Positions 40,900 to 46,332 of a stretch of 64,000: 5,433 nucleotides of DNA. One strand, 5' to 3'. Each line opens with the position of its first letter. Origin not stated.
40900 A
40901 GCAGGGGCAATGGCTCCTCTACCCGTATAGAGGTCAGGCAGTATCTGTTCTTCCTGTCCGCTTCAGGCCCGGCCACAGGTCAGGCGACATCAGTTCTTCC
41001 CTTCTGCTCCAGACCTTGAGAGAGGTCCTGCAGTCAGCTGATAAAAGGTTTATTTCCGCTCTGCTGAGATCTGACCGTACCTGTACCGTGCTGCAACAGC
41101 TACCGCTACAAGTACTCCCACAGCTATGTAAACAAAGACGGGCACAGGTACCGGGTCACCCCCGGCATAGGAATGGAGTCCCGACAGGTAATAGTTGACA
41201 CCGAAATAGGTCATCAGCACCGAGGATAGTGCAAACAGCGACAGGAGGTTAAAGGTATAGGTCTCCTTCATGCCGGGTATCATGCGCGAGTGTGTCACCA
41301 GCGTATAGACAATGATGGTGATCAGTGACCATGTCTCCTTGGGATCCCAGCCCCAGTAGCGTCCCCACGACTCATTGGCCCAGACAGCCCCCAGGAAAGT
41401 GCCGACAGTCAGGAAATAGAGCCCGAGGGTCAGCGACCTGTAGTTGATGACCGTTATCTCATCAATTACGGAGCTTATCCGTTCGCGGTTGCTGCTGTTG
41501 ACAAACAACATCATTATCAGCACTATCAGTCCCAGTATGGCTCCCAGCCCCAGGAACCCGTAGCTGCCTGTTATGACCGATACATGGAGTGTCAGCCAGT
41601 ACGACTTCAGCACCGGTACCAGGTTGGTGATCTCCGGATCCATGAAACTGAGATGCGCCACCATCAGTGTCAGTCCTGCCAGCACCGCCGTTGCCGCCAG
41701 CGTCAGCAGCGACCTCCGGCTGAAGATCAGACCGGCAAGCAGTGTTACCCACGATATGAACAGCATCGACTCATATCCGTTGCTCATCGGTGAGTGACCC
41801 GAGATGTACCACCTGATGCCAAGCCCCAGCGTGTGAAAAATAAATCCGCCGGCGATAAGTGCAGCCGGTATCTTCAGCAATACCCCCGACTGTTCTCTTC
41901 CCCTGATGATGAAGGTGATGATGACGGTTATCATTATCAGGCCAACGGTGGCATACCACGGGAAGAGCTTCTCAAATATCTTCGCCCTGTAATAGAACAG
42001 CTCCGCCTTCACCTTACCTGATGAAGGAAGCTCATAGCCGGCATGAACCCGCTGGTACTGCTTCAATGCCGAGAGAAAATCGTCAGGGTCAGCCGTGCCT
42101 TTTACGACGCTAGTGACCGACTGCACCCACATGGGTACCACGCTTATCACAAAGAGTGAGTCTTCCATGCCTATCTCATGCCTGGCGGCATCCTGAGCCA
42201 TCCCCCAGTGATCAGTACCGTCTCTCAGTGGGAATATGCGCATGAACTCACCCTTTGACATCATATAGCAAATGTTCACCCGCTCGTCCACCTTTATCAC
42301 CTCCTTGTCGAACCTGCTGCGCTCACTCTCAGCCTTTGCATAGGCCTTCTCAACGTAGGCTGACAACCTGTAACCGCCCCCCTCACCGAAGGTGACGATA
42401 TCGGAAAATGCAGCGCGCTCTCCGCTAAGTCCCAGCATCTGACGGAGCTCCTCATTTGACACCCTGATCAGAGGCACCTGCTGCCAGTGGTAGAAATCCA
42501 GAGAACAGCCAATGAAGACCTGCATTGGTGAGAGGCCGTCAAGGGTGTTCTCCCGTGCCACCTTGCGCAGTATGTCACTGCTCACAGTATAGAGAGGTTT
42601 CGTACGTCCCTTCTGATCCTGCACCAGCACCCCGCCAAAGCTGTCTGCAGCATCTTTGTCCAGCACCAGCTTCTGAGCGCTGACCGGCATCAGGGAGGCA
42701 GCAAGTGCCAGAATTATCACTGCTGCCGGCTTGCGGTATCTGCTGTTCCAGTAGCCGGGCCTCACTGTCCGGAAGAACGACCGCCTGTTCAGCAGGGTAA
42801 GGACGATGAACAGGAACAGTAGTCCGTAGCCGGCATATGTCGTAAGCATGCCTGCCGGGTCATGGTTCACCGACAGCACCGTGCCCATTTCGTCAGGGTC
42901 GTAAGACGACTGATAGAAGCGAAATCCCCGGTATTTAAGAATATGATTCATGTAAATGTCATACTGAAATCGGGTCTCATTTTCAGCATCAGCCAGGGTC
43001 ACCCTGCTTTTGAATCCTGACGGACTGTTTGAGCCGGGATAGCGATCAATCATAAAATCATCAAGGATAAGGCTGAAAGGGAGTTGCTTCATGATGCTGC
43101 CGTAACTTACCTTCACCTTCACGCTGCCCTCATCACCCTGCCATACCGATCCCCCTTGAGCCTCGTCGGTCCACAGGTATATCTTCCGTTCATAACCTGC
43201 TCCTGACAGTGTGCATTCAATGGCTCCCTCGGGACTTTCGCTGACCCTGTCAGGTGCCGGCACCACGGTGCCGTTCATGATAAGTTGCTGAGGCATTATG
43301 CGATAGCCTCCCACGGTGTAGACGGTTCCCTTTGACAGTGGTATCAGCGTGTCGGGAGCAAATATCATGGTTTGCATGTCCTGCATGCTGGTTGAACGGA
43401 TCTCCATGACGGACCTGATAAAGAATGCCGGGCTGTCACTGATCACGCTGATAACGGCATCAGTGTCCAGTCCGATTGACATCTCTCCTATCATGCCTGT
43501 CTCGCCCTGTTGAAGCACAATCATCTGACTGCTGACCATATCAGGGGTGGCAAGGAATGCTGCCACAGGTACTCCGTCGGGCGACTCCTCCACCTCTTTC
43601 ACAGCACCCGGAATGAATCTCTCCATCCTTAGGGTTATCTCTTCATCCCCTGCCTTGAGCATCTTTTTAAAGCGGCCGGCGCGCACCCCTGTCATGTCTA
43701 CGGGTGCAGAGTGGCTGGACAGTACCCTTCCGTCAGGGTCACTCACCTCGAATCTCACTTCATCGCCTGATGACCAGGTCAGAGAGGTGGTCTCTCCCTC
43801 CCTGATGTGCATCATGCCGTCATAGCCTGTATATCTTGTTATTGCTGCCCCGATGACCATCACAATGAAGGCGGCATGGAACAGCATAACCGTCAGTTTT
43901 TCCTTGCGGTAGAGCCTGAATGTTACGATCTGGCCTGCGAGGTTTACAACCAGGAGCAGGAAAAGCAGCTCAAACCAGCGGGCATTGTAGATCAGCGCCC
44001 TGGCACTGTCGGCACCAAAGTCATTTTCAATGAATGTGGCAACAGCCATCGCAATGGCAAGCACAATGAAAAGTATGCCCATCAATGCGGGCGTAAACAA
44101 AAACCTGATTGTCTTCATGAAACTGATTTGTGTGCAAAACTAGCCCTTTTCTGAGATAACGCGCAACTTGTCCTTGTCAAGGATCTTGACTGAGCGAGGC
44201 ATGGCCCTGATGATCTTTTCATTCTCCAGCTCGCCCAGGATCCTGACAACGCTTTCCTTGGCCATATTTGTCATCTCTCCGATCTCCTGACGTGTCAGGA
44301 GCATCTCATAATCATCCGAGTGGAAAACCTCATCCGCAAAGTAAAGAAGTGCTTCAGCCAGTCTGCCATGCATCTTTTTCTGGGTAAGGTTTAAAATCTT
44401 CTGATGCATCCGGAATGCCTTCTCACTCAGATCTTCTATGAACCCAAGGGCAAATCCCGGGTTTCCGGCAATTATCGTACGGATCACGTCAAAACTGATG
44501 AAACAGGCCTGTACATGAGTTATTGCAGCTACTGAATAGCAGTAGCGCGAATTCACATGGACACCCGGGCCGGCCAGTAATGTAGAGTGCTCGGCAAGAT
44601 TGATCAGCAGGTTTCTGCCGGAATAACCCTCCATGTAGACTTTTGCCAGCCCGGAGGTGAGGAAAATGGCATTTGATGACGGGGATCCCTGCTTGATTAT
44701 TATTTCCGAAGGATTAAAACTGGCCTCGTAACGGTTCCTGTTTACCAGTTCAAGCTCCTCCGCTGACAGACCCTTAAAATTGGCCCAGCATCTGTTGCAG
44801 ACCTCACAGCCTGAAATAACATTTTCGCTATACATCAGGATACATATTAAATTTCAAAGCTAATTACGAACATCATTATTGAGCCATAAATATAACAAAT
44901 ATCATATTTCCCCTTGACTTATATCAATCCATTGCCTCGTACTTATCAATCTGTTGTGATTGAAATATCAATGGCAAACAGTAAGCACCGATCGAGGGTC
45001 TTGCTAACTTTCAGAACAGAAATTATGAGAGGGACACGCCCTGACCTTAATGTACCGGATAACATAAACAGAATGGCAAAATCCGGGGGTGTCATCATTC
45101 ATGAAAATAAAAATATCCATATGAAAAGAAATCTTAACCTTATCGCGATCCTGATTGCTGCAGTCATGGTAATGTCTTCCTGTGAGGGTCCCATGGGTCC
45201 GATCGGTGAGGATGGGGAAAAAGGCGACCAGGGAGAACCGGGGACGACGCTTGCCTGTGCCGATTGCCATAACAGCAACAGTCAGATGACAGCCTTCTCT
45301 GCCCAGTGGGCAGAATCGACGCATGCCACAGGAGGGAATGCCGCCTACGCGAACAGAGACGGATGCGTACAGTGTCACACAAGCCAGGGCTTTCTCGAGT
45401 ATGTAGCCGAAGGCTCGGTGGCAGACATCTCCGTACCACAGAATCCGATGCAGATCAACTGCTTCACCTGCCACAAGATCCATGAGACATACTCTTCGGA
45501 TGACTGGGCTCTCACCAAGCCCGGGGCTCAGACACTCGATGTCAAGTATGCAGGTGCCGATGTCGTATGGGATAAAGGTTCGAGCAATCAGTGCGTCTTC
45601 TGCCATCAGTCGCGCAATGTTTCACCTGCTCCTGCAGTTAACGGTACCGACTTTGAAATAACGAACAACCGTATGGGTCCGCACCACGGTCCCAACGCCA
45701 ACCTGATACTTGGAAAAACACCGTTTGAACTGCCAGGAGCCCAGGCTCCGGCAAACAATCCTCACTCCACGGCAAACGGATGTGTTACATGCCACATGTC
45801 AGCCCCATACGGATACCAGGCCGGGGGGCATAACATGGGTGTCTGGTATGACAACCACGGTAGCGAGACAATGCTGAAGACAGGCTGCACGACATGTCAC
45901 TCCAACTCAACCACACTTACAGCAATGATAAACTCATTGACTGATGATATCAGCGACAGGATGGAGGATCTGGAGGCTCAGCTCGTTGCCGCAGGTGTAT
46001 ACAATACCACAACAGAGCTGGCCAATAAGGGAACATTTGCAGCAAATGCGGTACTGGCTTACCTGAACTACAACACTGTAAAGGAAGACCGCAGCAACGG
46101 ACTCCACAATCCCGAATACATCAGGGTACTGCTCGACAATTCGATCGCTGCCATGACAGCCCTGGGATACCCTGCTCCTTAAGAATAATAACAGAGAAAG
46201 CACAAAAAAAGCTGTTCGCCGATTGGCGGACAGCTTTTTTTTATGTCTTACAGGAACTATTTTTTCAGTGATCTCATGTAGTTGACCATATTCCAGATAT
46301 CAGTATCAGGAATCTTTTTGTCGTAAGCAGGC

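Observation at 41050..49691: Multihaem cytochrome / outer-membrane barrel gene cluster with co-located CcsBA maturase and FNR-type regulator: candidate undescribed envelope-spanning electron-transfer system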

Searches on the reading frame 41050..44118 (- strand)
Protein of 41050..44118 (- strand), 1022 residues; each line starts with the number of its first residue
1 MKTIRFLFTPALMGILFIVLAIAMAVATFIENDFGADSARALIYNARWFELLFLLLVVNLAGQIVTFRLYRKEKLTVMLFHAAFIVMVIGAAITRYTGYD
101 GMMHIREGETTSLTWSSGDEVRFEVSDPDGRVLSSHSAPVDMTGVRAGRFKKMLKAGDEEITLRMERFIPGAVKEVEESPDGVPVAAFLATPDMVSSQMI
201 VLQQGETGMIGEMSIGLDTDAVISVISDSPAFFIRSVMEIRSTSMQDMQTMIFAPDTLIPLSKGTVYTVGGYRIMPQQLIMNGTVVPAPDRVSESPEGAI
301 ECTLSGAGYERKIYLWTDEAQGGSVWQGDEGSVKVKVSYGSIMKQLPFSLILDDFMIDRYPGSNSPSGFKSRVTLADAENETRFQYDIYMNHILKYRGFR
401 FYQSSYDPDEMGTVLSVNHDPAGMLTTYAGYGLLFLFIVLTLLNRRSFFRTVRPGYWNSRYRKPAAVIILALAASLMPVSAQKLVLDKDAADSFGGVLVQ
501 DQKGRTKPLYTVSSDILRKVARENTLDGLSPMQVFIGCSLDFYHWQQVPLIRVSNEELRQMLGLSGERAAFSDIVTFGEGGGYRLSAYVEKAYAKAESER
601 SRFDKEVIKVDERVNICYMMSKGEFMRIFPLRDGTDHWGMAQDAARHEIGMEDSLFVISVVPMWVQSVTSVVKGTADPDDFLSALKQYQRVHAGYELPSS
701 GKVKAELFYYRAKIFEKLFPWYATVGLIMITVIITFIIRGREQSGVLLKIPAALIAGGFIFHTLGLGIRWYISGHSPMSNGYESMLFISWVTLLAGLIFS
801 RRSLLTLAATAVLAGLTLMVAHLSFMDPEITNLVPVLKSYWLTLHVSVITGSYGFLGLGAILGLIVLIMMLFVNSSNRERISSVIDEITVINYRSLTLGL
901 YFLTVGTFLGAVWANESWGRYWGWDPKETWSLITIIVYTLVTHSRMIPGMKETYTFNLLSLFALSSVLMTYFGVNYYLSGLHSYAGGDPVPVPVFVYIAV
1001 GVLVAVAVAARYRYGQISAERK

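Call 3: search_protein_families(library=pfam, proteins=[window:41050-44118:-], max_evalue=0.1)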
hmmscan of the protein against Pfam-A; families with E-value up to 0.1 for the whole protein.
window:41050-44118:- (1022 aa): 2 families
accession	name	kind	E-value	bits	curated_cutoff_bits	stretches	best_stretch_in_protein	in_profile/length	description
PF01578.25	Cytochrom_C_asm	-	2.3e-41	142.2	29.9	1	778-982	1-212/212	Cytochrome C assembly protein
PF05140.19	ResB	-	1.3e-22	80.7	24.6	2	328-412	185-271/486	ResB-like family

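Call 4: search_protein_families(library=ncbifam, proteins=[window:41050-44118:-], max_evalue=0.1)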
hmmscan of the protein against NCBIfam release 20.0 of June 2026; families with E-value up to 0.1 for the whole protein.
window:41050-44118:- (1022 aa): 2 families
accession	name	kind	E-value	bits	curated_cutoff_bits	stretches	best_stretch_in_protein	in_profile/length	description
TIGR03144.1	cytochr_II_ccsB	equivalog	1.1e-56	192.4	187.6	1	757-985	4-252/252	c-type cytochrome biogenesis protein CcsB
TIGR01191.1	ccmC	subfamily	5.3e-05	23.2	186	1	890-982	47-140/184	heme ABC transporter permease CcmC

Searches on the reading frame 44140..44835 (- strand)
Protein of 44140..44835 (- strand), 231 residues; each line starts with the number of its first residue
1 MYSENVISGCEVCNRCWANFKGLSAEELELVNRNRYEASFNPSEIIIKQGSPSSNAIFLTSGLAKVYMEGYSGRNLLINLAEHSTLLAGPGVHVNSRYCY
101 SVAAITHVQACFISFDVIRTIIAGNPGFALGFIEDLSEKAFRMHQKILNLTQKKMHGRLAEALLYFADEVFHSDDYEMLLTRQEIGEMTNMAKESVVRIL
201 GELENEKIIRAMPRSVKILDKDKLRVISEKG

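Call 3: search_protein_families(library=pfam, proteins=[window:44140-44835:-], max_evalue=0.1)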
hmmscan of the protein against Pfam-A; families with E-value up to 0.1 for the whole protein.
window:44140-44835:- (231 aa): 5 families
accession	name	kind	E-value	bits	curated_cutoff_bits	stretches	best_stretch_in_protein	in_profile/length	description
PF13545.12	HTH_Crp_2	-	1.9e-13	50.6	27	1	157-225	1-68/70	Crp-like helix-turn-helix domain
PF00027.35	cNMP_binding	-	1.6e-08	34.8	27.5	1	39-123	3-87/89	Cyclic nucleotide-binding domain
PF00325.26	Crp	-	0.0018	18.4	21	1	180-209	3-32/32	Bacterial regulatory proteins, crp family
PF24101.1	eWH_GTF3C1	-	0.061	13.5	30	0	179-220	31-72/110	GTF3C1, extended winged-helix domain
PF12802.13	MarR_2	-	0.09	13.4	27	0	180-209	21-50/61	MarR family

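Call 4: search_protein_families(library=ncbifam, proteins=[window:44140-44835:-], max_evalue=0.1)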
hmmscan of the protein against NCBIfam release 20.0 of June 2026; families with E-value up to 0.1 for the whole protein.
window:44140-44835:- (231 aa): 11 families
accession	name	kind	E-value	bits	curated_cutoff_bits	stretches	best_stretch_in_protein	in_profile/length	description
NF008732.0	PRK11753.1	equivalog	2.8e-15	56.4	266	1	39-218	27-210/214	cAMP-activated global transcriptional regulator CRP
NF008365.0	PRK11161.1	subfamily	1.3e-07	31.2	228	1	39-228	51-243/250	fumarate/nitrate reduction transcriptional regulator Fnr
NF045989.1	TransRegFnrLRhodb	equivalog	2.6e-07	30.1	300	1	12-225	20-232/245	transcriptional regulator FnrL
TIGR03697.1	NtcA_cyano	equivalog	5.5e-07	29.5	244.95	1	46-220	4-184/193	global nitrogen regulator NtcA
NF007707.0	PRK10402.1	subfamily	1.4e-06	28.1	180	1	38-168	34-164/226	transcriptional regulator YeiL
NF006901.0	PRK09392.1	equivalog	1.7e-06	27.5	211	1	20-225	15-218/236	transcriptional activator FtrB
NF010499.0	PRK13918.1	equivalog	8.6e-06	25.4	274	1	39-229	16-202/205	CRP/FNR family transcriptional regulator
NF052518.1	TransRegLdrP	equivalog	1.8e-05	24.9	300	1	149-224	106-184/195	transcriptional regulator LdrP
NF050806.1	TransRegFixKCaul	equivalog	4.4e-05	22.8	300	1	118-224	103-210/215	transcriptional regulator FixK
NF053664.1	TransRegPtrACyano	equivalog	0.0037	16.6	300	1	59-211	33-182/196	Crp/Fnr family transcriptional regulator PtrA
NF041163.2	encap_f2b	equivalog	0.082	12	400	1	25-126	84-187/450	family 2B encapsulin nanocompartment shell protein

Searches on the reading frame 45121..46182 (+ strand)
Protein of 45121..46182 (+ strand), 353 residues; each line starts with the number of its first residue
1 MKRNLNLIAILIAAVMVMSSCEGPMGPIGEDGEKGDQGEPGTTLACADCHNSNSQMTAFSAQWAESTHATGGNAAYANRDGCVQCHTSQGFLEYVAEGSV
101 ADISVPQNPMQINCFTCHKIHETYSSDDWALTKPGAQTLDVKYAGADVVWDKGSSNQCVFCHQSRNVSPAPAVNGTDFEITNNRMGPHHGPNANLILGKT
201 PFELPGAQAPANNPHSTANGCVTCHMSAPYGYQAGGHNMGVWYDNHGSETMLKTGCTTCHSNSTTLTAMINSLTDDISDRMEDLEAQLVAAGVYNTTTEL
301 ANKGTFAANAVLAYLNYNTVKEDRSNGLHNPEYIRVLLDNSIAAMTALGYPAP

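Call 3: search_protein_families(library=pfam, proteins=[window:45121-46182:+], max_evalue=0.1)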
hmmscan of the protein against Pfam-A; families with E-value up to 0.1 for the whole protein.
window:45121-46182:+ (353 aa): 7 families
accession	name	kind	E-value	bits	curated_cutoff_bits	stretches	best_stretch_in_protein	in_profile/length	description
PF22113.1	Mtrc-MtrF_II-IV_dom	-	9.8e-09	35.4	30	3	36-122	74-167/176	Outer membrane cytochrome MtrC/MtrF-like, domains II/IV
PF14522.11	Cytochrome_C7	-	4.5e-08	33.2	24.8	3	42-119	12-67/67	Cytochrome c7 and related cytochrome c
PF14537.11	Cytochrom_c3_2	-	1.2e-07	32.5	25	1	43-123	6-69/79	Cytochrome c3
PF02335.20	Cytochrom_C552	-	0.00011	21.8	24.1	1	216-342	241-370/438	Cytochrome c552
PF09699.15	Paired_CXXCH_1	-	0.00037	20.6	20.6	0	253-263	5-16/41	Doubled CXXCH motif (Paired_CXXCH_1)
PF01391.23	Collagen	-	0.014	15.6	27.2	1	23-41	4-22/60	Collagen triple helix repeat (20 copies)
PF03264.19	Cytochrom_NNT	-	0.028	14.6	24.1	0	44-87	126-165/174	NapC/NirT cytochrome c family, N-terminal region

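Call 4: search_protein_families(library=ncbifam, proteins=[window:45121-46182:+], max_evalue=0.1)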
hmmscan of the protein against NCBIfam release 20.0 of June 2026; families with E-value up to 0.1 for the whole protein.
window:45121-46182:+ (353 aa): 8 families
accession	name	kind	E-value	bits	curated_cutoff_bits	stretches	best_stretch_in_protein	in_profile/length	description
NF045713.1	CxxCH_16_HmcA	equivalog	3.4e-05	22.6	400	1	45-227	78-235/541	sulfate respiration complex hexadecaheme cytochrome HmcA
NF008659.0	PRK11659.1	equivalog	0.00029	20.6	184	0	75-166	42-121/188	cytochrome c nitrite reductase pentaheme subunit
TIGR03508.1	decahem_SO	subfamily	0.0027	17.2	192.2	1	33-124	24-107/258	DmsE family decaheme c-type cytochrome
NF008339.0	PRK11125.1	equivalog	0.0055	15.4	595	1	220-293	288-359/487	ammonia-forming cytochrome c nitrite reductase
NF033196.2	c_type_nonphoto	exception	0.0058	16.7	70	0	106-122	79-95/98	c-type cytochrome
TIGR01904.2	GSu_C4xC__C2xCH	domain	0.0083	15.9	27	0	145-172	39-66/73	CxxxxCH/CxxCH domain c-type cytochrome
NF046104.1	PptglHdxlasePcsB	equivalog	0.013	14.7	450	0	251-299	71-119/400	peptidoglycan hydrolase PcsB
TIGR03146.1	cyt_nit_nrfB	equivalog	0.018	15.3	166.6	1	81-166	13-95/145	cytochrome c nitrite reductase pentaheme subunit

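Call 19: search_solved_structures(query=window:45121-46182:+, max_evalue=1)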
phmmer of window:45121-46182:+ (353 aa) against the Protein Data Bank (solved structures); distinct sequences matched with E-value up to 1: 5.
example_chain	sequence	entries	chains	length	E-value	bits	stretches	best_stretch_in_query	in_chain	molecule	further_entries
8rv0_Y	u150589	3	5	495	0.0083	18.6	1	201-346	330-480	Octaheme cytochrome c nitrite reductase | Octaheme nitrite c cytochrome c reductase | Octaheme nitrite reductase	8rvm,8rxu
5a5t_K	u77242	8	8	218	0.33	13.3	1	111-185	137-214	EUKARYOTIC TRANSLATION INITIATION FACTOR 3 SUBUNIT K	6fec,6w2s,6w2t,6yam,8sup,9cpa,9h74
1rz4_A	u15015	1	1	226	0.33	13.3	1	111-185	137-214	Eukaryotic translation initiation factor 3 subunit 11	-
6zvj_K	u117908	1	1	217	0.42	13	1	111-185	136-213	Eukaryotic translation initiation factor 3 subunit K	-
28zx_k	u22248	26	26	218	0.43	13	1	111-185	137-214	Eukaryotic translation initiation factor 3 subunit K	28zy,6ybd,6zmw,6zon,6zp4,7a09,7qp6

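Call 24: find_homologous_proteins(query=window:45121-46182:+, max_evalue=0.001)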
Query window:45121-46182:+ (353 aa): 1170 proteins with E <= 0.001 among 4788 candidates; the best 120 are listed.
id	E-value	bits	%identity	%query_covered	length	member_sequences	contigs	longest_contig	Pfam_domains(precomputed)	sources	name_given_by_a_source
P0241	2.9e-242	821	100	100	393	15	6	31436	PF14537.12,PF14522.12,PF22113.2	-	-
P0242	2.4e-210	716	85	100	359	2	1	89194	PF14537.12,PF14522.12,PF22113.2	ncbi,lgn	-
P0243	3.6e-196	669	79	99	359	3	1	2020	PF14537.12,PF14522.12,PF22113.2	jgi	jgi:formate-dependent nitrite reductase cytochrome c552 subunit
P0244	3.0e-194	663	78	100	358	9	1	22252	PF14537.12,PF14522.12,PF22113.2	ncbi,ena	-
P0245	6.0e-194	662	78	100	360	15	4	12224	PF14537.12,PF14522.12,PF22113.2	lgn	-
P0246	3.9e-193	659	77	100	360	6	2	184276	PF14537.12,PF14522.12,PF22113.2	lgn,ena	-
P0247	7.7e-193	658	79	99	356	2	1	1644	PF14537.12,PF14522.12,PF22113.2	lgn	-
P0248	5.4e-190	649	77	100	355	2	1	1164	PF09699.16,PF14537.12,PF14522.12,PF22113.2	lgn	-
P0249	2.0e-189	647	78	100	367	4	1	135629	PF14537.12,PF02335.21,PF14522.12,PF22113.2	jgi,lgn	-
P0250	2.0e-189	647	77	99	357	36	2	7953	PF14537.12,PF14522.12,PF22113.2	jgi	jgi:formate-dependent nitrite reductase cytochrome c552 subunit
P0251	3.3e-189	646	78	100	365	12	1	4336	PF14537.12,PF14522.12,PF22113.2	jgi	jgi:hypothetical protein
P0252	2.3e-188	644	75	100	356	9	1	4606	PF14537.12,PF14522.12,PF22113.2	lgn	-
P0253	2.9e-188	643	75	100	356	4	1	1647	PF14537.12,PF14522.12,PF22113.2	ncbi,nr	ncbi:collagen-like protein [bacterium]|nr:collagen-like protein [bacterium]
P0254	1.3e-187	641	76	100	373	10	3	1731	PF14537.12,PF14522.12,PF22113.2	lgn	-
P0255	9.7e-187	638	75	100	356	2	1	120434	PF14537.12,PF14522.12,PF22113.2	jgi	jgi:formate-dependent nitrite reductase cytochrome c552 subunit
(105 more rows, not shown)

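Call 39: predict_structure(alignment_id=A3)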
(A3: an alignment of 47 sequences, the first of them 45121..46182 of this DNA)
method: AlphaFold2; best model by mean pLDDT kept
length: 353 residues; sequences in the alignment: 47
mean_pLDDT: 77.3   pTM: 0.75
mean pLDDT of the five models: 77.3, 76.7, 74.6, 67.0, 66.8
residues with pLDDT >= 90: 127; 70-90: 111; 50-70: 77; < 50: 38
segments of 3 or more residues with pLDDT < 50: 20-50, 234-238
pLDDT, mean of each block of 10 residues (from residue 1): 65 61 38 39 44 55 56 73 80 79 83 65 57 75 92 81 86 97 84 91 94 88 68 50 65 78 90 96 99 97 98 97 88 97 99 96
secondary structure, 60 per line:
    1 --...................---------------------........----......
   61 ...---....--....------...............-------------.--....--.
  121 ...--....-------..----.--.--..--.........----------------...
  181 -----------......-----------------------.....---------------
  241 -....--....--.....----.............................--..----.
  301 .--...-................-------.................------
elements in order: H3-21 H43-50 H55-63 H67-70 H73-76 H83-86 H88-97 H114-117 H120-123 H126-129 H153-161 E178-180 H192-197 H221-225 E242-245 E248-251 H254-258 H263-291 E304-306 H308-323 H331-347

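Call 43: fold_search(model_id=the predicted structure, library=pdb)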
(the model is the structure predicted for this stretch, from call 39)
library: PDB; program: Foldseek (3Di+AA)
matches with E <= 10: 53; with E <= 0.001: 3
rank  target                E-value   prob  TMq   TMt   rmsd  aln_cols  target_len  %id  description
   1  6qvm_A                2.9e-04  1.00  0.44  0.25   9.0       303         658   18  Undecaheme cytochrome from S-layer of Carboxydothermus ferrireducens (released 2020-03-25)
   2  8rv0                  4.8e-04  1.00  0.35  0.26  12.2       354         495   16  Crystal structure of octaheme nitrite reductase from Trichlorobacter ammonificans in complex with nitrite (released 2024-03-27)
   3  3sxq_B                6.4e-04  0.98  0.31  0.23  13.3       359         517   17  Structure of a hexameric multiheme c nitrite reductase from the extremophile bacterium Thiolkalivibrio paradoxus (released 2012-09-26)
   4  3f29_A                2.5e-03  0.92  0.30  0.22  13.0       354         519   14  Structure of the Thioalkalivibrio nitratireducens cytochrome c nitrite reductase in complex with sulfite (released 2008-12-09)
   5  1oah_B                4.0e-03  0.98  0.34  0.26  12.0       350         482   14  Cytochrome c Nitrite Reductase from Desulfovibrio desulfuricans ATCC 27774: The relevance of the two calcium sites in  (released 2003-05-08)
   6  3rkh_A                4.2e-03  0.91  0.31  0.22  13.2       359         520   16  Structure of the Thioalkalivibrio nitratireducens cytochrome c nitrite reductase in a complex with nitrite (full occup (released 2011-06-15)
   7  2j7a_D                7.4e-03  0.91  0.32  0.24  12.3       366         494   13  Crystal structure of cytochrome c nitrite reductase NrfHA complex from Desulfovibrio vulgaris (released 2006-12-06)
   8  2j7a_H                8.7e-03  0.91  0.33  0.24  12.2       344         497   14  Crystal structure of cytochrome c nitrite reductase NrfHA complex from Desulfovibrio vulgaris (released 2006-12-06)
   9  2j7a_K                9.8e-03  0.91  0.33  0.25  12.0       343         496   14  Crystal structure of cytochrome c nitrite reductase NrfHA complex from Desulfovibrio vulgaris (released 2006-12-06)
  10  2j7a_B                1.0e-02  0.90  0.33  0.24  12.2       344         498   14  Crystal structure of cytochrome c nitrite reductase NrfHA complex from Desulfovibrio vulgaris (released 2006-12-06)
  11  1oah_A                1.1e-02  0.96  0.36  0.28  11.4       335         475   15  Cytochrome c Nitrite Reductase from Desulfovibrio desulfuricans ATCC 27774: The relevance of the two calcium sites in  (released 2003-05-08)
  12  2vr0_E                2.0e-02  0.84  0.34  0.26  14.1       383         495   12  Crystal structure of cytochrome c nitrite reductase NrfHA complex bound to the HQNO inhibitor (released 2008-06-03)
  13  2j7a_A                3.0e-02  0.75  0.32  0.24  12.2       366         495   13  Crystal structure of cytochrome c nitrite reductase NrfHA complex from Desulfovibrio vulgaris (released 2006-12-06)
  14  6v0a_E                3.6e-02  0.84  0.36  0.30  11.2       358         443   15  Crystal structure of cytochrome c nitrite reductase from the bacterium Geobacter lovleyi with bound sulfate (released 2020-06-17)
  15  6v0a_C                4.5e-02  0.57  0.30  0.25  12.2       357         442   12  Crystal structure of cytochrome c nitrite reductase from the bacterium Geobacter lovleyi with bound sulfate (released 2020-06-17)
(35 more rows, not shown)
